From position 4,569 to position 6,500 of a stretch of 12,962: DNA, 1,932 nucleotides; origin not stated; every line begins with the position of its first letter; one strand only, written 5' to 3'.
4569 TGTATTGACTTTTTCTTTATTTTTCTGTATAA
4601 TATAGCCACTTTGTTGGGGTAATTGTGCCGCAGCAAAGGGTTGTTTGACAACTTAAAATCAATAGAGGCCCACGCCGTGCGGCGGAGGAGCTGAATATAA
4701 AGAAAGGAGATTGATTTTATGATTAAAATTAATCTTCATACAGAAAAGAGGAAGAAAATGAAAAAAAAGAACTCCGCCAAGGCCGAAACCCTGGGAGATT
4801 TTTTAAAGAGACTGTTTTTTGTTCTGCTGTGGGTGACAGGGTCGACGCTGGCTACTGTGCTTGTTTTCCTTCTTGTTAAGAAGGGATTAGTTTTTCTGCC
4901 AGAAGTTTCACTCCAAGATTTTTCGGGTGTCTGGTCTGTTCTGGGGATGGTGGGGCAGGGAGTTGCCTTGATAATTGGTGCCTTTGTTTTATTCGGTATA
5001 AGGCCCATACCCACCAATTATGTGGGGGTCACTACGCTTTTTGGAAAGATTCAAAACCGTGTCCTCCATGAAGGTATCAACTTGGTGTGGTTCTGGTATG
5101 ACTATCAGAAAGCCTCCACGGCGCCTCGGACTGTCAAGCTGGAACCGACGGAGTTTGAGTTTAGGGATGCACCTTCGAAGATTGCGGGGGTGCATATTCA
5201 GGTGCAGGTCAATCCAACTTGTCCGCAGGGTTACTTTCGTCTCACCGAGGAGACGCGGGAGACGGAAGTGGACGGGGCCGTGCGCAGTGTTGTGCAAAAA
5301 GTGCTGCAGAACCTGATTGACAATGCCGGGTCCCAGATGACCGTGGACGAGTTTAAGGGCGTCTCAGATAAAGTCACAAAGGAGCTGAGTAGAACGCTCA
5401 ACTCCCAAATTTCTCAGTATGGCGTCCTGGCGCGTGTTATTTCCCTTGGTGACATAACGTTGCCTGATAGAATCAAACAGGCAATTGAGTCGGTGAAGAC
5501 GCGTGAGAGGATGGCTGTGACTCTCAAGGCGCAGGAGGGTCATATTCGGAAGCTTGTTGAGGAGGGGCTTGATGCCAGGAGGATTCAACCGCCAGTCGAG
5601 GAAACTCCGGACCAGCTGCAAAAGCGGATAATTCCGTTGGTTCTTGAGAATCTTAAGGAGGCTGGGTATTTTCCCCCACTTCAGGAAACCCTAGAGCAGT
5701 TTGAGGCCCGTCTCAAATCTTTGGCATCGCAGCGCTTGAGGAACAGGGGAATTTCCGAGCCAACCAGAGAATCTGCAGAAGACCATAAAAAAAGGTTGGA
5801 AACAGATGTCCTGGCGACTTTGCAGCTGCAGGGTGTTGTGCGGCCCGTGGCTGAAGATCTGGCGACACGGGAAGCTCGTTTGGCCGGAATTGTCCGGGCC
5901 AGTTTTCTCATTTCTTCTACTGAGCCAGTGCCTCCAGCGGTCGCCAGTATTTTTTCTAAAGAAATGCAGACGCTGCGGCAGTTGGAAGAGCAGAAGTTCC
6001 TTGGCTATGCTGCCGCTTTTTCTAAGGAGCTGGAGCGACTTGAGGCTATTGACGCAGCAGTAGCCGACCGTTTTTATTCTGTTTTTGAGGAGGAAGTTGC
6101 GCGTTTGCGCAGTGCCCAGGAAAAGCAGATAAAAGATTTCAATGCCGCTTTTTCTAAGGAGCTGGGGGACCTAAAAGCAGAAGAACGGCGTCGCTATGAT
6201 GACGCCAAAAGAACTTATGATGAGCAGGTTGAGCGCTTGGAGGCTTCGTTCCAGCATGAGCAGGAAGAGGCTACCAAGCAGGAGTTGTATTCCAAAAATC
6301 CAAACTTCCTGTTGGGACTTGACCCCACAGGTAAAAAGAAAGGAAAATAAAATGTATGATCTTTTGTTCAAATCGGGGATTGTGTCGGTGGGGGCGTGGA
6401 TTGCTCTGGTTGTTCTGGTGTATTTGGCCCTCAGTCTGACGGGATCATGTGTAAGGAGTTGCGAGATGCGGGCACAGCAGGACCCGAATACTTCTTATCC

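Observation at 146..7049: Tandem array of three SPFH/band-7 paralog modules, each closed by the same 3' element and restarted by a duplicated promoter/leader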

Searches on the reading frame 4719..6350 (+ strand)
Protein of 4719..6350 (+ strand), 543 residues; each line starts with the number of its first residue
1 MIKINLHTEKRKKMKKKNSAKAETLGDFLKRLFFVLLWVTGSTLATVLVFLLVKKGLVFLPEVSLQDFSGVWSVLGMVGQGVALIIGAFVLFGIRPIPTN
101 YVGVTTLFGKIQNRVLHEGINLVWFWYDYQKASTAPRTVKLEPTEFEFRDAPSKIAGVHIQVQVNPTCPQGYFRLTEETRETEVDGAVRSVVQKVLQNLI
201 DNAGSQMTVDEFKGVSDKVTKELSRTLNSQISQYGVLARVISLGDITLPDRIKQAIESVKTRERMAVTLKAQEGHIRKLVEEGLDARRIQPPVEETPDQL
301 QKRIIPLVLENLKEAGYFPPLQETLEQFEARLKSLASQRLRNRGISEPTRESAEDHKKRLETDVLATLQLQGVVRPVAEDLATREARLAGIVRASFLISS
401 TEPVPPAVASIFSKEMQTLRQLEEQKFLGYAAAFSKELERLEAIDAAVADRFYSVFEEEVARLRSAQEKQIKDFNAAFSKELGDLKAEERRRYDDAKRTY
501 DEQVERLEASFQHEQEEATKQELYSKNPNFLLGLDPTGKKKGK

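Call 3: search_protein_families(library=pfam, proteins=[window:4719-6350:+], max_evalue=1)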
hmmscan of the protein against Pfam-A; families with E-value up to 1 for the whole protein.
window:4719-6350:+ (543 aa): 8 families
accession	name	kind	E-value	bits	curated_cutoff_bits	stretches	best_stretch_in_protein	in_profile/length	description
PF01145.31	Band_7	-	2.4e-20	73.7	23.6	1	97-272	3-171/176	SPFH domain / Band 7 family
PF13421.11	Band_7_1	-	3e-05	24.2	24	1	179-259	128-206/211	SPFH domain-Band 7 family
PF20662.3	COG4_C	-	0.038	14.1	26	1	175-258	98-179/231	Conserved oligomeric Golgi complex subunit 4, C-terminal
PF13675.11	PilJ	-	0.047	14.2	26.6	1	307-352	33-76/114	Type IV pili methyl-accepting chemotaxis transducer N-term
PF16213.11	DCB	-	0.091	12.9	25.6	1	472-532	4-61/177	Mon2/Sec7/BIG1-like, dimerisation and cyclophilin-binding domain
PF11479.13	Suppressor_P21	-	0.13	12.9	26.9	1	172-214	19-61/80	RNA silencing suppressor P21 C-terminal domain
PF06518.16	DUF1104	-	0.65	10.8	25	0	467-526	18-78/92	Protein of unknown function (DUF1104)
PF14282.11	FlxA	-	0.7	10.5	26.3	0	469-525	20-79/101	FlxA-like protein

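Call 10: find_encoding_contigs(protein=window:4719-6350:+, flank=10000, max_places=6)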
Protein window:4719-6350:+ (543 aa): 2 contigs read that carry it; 2 places shown.
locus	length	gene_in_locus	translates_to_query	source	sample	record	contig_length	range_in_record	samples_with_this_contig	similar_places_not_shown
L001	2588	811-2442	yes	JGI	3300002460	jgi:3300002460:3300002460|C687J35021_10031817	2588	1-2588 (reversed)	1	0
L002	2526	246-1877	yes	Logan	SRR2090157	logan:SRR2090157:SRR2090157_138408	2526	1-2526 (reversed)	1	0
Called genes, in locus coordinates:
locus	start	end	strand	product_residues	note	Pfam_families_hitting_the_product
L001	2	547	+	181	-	?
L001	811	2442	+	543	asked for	PF01145:Band_7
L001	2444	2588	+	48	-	?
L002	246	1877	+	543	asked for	PF01145:Band_7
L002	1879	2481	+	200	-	-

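Call 14: search_protein_families(library=ncbifam, proteins=[window:4719-6350:+], max_evalue=0.1)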
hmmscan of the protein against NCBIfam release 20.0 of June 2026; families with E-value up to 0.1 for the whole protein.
window:4719-6350:+ (543 aa): 0 families

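Call 15: search_protein_families(library=padloc, proteins=[window:4719-6350:+], max_evalue=0.1)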
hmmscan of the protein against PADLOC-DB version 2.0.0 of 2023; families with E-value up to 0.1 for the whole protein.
window:4719-6350:+ (543 aa): 2 families
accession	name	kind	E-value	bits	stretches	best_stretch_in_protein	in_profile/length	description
PDLC00638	ZorA2|ZorA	-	0.0084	12.9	1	425-518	412-506/545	MotA/ExbB/TolQ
PDLC00648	ZorA3|ZorA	-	0.01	12.6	1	288-519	286-499/692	MotA/ExbB/TolQ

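Call 45: find_homologous_proteins(query=window:4719-6350:+, max_evalue=0.00001)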
Query window:4719-6350:+ (543 aa): 1 proteins with E <= 0.00001 among 8000 candidates.
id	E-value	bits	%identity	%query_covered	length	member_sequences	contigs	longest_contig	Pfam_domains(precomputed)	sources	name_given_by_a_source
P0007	0.0e+0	1151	100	98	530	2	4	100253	PF01145.32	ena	-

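Call 46: search_solved_structures(query=window:4719-6350:+, max_evalue=0.01)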
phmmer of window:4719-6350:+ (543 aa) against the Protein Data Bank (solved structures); distinct sequences matched with E-value up to 0.01: 1.
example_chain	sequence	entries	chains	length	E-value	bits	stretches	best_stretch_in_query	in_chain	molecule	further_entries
3bk6_A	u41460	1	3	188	0.0039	19.4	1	159-282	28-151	PH stomatin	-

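Call 73: search_protein_families(library=phrogs, proteins=[window:4719-6350:+], max_evalue=0.01)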
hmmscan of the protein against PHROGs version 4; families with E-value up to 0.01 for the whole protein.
window:4719-6350:+ (543 aa): 1 family
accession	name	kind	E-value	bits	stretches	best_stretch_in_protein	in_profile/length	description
phrog_200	-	other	9.2e-24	85.2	1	43-276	46-285/379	lipoprotein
